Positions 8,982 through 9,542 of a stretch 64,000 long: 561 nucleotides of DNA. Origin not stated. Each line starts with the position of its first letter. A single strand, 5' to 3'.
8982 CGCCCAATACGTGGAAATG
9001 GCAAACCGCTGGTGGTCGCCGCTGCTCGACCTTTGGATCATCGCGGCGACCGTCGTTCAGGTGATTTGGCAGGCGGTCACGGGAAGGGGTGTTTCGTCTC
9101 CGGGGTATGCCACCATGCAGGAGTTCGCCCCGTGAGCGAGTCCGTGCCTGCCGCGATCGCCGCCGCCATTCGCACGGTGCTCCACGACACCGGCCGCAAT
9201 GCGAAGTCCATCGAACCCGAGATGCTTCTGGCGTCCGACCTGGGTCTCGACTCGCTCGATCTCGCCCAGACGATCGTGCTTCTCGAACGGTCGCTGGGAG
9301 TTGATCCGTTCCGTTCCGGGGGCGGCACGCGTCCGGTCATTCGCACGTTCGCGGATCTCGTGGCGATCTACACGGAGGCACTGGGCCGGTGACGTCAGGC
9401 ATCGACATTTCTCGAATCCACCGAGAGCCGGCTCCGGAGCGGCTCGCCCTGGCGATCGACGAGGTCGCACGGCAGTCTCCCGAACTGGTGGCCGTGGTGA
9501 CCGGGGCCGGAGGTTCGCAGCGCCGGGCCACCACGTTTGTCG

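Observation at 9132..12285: ACP + adenylating ligase + FabG-like reductase + NeuD/PglD acyltransferase: a module for a non-acetyl N-acyl decoration of an amino sugar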

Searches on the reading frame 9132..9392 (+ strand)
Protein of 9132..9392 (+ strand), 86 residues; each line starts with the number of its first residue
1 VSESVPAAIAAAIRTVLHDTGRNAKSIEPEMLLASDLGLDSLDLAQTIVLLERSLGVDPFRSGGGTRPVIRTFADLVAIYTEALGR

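Call 5: search_protein_families(library=pfam, proteins=[window:9132-9392:+], max_evalue=0.01)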
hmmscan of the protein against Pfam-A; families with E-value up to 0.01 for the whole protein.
window:9132-9392:+ (86 aa): 1 family
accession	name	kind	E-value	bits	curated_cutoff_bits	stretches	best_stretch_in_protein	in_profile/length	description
PF00550.31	PP-binding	-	1.1e-05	26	20.8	1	18-58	9-48/67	Phosphopantetheine attachment site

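Call 6: search_protein_families(library=ncbifam, proteins=[window:9132-9392:+], max_evalue=0.01)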
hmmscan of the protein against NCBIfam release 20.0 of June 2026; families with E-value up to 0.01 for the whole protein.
window:9132-9392:+ (86 aa): 6 families
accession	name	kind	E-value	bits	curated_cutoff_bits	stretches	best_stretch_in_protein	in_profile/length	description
NF002148.0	PRK00982.1-2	subfamily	0.00011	22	71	1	18-57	15-54/79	acyl carrier protein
NF004533.0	PRK05883.1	equivalog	0.001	18.9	72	1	3-57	18-73/100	acyl carrier protein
TIGR00517.1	acyl_carrier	equivalog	0.001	18.9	70.45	1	20-57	16-53/77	acyl carrier protein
NF002150.0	PRK00982.1-4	subfamily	0.0016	18.7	66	1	19-56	17-54/80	acyl carrier protein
NF003757.0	PRK05350.1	equivalog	0.0048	17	65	1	9-56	7-55/83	acyl carrier protein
NF006031.0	PRK08172.1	equivalog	0.006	17.2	76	1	11-81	7-75/82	acyl carrier protein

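Call 44: search_solved_structures(query=window:9132-9392:+, max_evalue=1, show_alignments=2)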
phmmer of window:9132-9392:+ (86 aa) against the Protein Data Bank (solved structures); distinct sequences matched with E-value up to 1: 57.
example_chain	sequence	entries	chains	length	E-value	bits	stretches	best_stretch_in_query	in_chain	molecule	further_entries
6tg5_A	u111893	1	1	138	0.00029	24.5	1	26-82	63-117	MacpD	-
7b0n_U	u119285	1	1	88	0.00083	23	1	18-58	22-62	Acyl carrier protein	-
6gcs_Q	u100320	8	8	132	0.0017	22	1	19-58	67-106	ACPM2 SUBUNIT | Acyl carrier protein ACPM2 of NADH:Ubiquinone Oxidoreductase (Complex I)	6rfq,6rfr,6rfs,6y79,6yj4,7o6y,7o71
7b0n_T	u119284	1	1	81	0.003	21.3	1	18-58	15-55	Acyl carrier protein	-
2ehs_A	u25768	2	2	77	0.0031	21.2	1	18-59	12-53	Acyl carrier protein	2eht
8jfn_B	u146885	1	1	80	0.0035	21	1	19-58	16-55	Acyl carrier protein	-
8jfg_G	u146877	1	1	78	0.0037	20.9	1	20-58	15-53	Acyl carrier protein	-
8jfh_E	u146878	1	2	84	0.0038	20.9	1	19-58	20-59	Acyl carrier protein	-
4zjb_G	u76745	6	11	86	0.0039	20.9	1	19-58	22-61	Acyl carrier protein | Acyl carrier protein,Acyl carrier protein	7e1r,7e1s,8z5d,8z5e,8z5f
6ihc_G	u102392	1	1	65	0.004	20.8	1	21-58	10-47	holo-form acyl carrier protein (holo-ACP)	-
8jfi_G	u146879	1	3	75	0.0044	20.7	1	20-58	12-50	Acyl carrier protein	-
5h9g_A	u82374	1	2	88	0.0044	20.7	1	19-58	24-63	Acyl carrier protein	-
6gcs_O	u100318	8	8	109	0.0056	20.4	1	18-58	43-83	ACPM1 SUBUNIT | Acyl carrier protein ACPM1 of NADH:Ubiquinone Oxidoreductase (Complex I)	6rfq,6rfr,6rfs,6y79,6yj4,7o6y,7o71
9f5x_J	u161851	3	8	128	0.015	19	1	17-58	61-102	Acyl carrier protein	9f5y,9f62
5h9h_A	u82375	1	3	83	0.016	18.9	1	19-58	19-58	Acyl carrier protein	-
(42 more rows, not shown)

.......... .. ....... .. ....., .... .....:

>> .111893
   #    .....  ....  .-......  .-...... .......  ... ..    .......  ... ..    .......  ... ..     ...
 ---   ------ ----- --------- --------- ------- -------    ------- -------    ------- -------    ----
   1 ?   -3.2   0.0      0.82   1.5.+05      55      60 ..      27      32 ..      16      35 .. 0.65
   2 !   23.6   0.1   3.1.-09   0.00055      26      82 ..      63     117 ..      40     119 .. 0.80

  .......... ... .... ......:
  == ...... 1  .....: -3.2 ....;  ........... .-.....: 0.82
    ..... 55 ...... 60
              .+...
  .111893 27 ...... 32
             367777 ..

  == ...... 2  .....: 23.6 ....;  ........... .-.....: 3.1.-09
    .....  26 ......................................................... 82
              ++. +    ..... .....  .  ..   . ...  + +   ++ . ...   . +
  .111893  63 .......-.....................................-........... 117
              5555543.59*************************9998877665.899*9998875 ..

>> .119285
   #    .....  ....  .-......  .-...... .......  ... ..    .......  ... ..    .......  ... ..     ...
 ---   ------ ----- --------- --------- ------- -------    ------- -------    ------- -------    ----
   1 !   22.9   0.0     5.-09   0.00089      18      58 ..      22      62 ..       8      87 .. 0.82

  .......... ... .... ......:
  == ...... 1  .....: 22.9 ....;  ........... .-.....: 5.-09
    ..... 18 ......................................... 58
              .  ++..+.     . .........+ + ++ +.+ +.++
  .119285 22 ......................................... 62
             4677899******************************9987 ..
